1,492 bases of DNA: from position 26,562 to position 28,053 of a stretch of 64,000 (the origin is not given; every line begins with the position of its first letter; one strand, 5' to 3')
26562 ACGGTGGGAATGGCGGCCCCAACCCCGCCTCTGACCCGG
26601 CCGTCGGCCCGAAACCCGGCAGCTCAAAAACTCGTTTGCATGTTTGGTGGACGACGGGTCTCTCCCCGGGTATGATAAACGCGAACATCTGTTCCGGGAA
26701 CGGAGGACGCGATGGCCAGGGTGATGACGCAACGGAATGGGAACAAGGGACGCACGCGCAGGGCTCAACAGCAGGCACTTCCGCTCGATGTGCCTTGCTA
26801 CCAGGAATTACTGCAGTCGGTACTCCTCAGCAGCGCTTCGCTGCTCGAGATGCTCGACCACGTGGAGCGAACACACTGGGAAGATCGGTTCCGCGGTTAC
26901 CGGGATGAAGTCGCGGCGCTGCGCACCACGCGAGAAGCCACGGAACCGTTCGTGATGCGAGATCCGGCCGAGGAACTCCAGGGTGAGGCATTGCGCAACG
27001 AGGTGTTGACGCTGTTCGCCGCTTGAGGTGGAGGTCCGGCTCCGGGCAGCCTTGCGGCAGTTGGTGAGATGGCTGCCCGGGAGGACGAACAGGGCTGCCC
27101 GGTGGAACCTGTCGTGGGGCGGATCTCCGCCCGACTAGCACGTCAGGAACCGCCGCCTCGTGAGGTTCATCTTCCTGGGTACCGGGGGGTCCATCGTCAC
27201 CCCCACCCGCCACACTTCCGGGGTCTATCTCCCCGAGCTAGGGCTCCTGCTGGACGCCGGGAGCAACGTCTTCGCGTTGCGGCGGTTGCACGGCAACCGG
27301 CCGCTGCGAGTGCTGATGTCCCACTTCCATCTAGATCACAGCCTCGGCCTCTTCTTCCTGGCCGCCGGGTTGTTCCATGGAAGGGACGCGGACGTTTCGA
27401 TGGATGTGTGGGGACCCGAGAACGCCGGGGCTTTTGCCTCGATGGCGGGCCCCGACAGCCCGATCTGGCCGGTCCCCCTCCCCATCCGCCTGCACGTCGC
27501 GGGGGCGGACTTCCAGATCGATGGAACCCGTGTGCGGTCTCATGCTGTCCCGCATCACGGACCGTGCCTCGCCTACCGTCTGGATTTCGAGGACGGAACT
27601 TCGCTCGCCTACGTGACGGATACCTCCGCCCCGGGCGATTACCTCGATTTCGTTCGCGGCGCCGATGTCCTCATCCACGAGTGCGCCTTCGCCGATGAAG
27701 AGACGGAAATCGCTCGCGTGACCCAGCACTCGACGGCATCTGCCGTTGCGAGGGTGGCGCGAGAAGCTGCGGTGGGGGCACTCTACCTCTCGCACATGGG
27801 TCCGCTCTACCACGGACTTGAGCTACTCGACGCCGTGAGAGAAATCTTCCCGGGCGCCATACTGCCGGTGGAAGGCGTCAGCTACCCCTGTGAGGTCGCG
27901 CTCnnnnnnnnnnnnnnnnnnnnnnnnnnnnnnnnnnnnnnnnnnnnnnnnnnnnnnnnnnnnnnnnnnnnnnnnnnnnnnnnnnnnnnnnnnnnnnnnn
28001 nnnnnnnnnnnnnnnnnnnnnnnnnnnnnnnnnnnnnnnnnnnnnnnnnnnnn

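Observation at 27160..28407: In-frame fusion of an MBL-fold metallo-hydrolase domain to phosphopantetheine adenylyltransferase (CoaD)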

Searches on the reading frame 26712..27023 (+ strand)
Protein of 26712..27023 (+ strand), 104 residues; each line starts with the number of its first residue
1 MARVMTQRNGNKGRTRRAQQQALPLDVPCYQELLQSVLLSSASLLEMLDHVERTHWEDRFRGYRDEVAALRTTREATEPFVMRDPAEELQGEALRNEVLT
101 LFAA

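Call 20: search_protein_families(library=pfam, proteins=[window:26712-27023:+], max_evalue=0.001)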
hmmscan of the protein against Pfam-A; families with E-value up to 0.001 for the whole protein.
window:26712-27023:+ (104 aa): 0 families

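Call 64: search_protein_families(library=padloc, proteins=[window:26712-27023:+], max_evalue=0.01)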
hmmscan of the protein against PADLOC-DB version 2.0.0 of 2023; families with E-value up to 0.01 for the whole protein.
window:26712-27023:+ (104 aa): 0 families

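Call 65: search_protein_families(library=phrogs, proteins=[window:26712-27023:+], max_evalue=0.001)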
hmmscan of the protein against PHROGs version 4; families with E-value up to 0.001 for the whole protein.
window:26712-27023:+ (104 aa): 0 families
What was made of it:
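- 26712..27026 (+): Conserved small ORF (104 aa) directly upstream. It is syntenic with the fusion gene in every related locus. Whether it belongs to the same unit is unproven. No Pfam, PADLOC or PHROG match (calls 20, 64, 65).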

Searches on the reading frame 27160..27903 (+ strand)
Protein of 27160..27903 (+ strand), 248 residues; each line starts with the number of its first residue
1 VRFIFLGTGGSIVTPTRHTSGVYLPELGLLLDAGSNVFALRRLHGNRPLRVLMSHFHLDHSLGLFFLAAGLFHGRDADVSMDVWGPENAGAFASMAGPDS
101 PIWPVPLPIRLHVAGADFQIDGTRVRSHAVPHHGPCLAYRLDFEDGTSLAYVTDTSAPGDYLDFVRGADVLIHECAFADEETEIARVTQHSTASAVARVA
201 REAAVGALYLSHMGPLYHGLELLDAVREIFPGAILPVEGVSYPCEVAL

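Call 12: search_solved_structures(query=window:27160-27903:+, max_evalue=0.001, show_alignments=4)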
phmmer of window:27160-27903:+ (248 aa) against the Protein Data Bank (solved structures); distinct sequences matched with E-value up to 0.001: 13.
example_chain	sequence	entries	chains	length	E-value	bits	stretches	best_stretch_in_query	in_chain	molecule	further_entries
1y44_A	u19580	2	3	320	1.1e-14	58.2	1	145-235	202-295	Ribonuclease Z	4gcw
2cbn_A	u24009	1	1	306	2.9e-14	56.8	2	146-234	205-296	RIBONUCLEASE Z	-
2fk6_A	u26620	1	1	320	2.6e-13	53.7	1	145-235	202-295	RIBONUCLEASE Z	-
6kns_A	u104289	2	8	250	1.1e-09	41.7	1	5-232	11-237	Putative metal-dependent hydrolase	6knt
1zkp_A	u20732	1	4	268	3.7e-08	36.8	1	7-235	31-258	hypothetical protein BA1088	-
3zwf_A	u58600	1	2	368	6.5e-06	29.4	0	3-69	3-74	ZINC PHOSPHODIESTERASE ELAC PROTEIN 1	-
7bz3_A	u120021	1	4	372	0.00012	25.2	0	118-181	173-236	Metallo-beta-lactamase PNGM-1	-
9ey0_E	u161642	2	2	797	0.00013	25.1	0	3-64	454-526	Zinc phosphodiesterase ELAC protein 2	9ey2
8z0p_A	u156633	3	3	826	0.00015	24.9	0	3-64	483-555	Zinc phosphodiesterase ELAC protein 2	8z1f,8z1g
7byq_A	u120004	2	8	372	0.00016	24.8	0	118-181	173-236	Metallo-beta-lactamase PNGM-1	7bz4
6j4n_A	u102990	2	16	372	0.00016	24.8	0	118-181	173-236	Metallo-beta-lactamases PNGM-1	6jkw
1ww1_A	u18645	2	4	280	0.00019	24.6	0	163-217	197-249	tRNase Z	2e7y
8rr1_E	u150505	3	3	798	0.00069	22.8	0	3-64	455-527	Zinc phosphodiesterase ELAC protein 2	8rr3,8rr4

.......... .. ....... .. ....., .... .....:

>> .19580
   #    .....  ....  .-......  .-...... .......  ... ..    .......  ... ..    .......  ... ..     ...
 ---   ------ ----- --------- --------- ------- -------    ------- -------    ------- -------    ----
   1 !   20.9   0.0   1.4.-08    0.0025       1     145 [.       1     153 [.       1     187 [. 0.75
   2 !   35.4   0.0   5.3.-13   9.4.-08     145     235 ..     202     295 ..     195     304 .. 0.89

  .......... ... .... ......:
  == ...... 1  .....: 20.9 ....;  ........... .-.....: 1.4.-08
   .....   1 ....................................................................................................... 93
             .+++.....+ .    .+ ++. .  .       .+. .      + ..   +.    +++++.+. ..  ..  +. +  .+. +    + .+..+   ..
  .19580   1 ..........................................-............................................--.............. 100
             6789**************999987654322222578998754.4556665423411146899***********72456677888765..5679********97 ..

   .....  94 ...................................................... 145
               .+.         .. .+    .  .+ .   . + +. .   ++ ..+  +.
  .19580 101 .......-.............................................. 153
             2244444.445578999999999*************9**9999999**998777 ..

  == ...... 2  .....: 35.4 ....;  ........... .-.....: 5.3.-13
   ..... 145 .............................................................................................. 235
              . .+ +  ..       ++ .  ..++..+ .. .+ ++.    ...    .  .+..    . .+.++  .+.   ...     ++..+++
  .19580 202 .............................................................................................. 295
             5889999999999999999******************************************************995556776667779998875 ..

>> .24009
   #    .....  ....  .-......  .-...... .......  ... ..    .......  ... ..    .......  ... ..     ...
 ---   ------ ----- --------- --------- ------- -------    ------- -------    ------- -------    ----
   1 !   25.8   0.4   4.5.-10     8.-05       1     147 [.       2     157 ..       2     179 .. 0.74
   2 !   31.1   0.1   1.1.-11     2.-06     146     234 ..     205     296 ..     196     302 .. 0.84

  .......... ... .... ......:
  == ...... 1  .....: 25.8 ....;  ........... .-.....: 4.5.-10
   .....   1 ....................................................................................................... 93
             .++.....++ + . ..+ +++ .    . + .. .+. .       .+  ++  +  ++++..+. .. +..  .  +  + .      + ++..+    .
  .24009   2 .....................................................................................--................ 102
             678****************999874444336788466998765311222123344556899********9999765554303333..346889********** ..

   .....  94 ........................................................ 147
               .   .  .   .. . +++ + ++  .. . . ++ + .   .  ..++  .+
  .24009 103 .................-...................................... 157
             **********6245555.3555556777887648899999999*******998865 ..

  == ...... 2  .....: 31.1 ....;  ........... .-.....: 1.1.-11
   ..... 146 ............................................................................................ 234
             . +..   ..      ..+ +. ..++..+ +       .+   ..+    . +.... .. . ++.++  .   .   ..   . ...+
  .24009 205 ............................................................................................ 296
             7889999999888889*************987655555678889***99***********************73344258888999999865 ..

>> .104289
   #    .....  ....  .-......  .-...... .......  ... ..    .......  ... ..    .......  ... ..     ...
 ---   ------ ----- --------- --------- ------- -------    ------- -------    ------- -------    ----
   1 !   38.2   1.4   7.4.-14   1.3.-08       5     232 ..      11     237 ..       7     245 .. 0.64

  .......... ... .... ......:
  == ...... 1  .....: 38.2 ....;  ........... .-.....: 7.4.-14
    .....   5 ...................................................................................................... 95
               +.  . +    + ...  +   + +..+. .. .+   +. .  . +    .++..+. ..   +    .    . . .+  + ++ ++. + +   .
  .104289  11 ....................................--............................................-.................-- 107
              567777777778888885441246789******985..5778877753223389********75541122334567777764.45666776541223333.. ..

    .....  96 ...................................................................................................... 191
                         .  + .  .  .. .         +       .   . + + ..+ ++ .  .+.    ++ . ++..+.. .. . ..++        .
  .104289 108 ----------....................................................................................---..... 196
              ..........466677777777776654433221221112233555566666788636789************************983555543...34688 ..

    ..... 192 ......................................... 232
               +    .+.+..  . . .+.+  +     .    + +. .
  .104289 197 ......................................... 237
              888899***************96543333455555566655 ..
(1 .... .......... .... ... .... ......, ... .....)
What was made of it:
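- On RNase Z (tRNase Z, short form): The alignment skips B. subtilis RNase Z residues 154-201 (call 12).
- Closest known: Short-form RNase Z. Different: Unlike YhfI, it keeps the HEAT and HST histidines (call 12).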
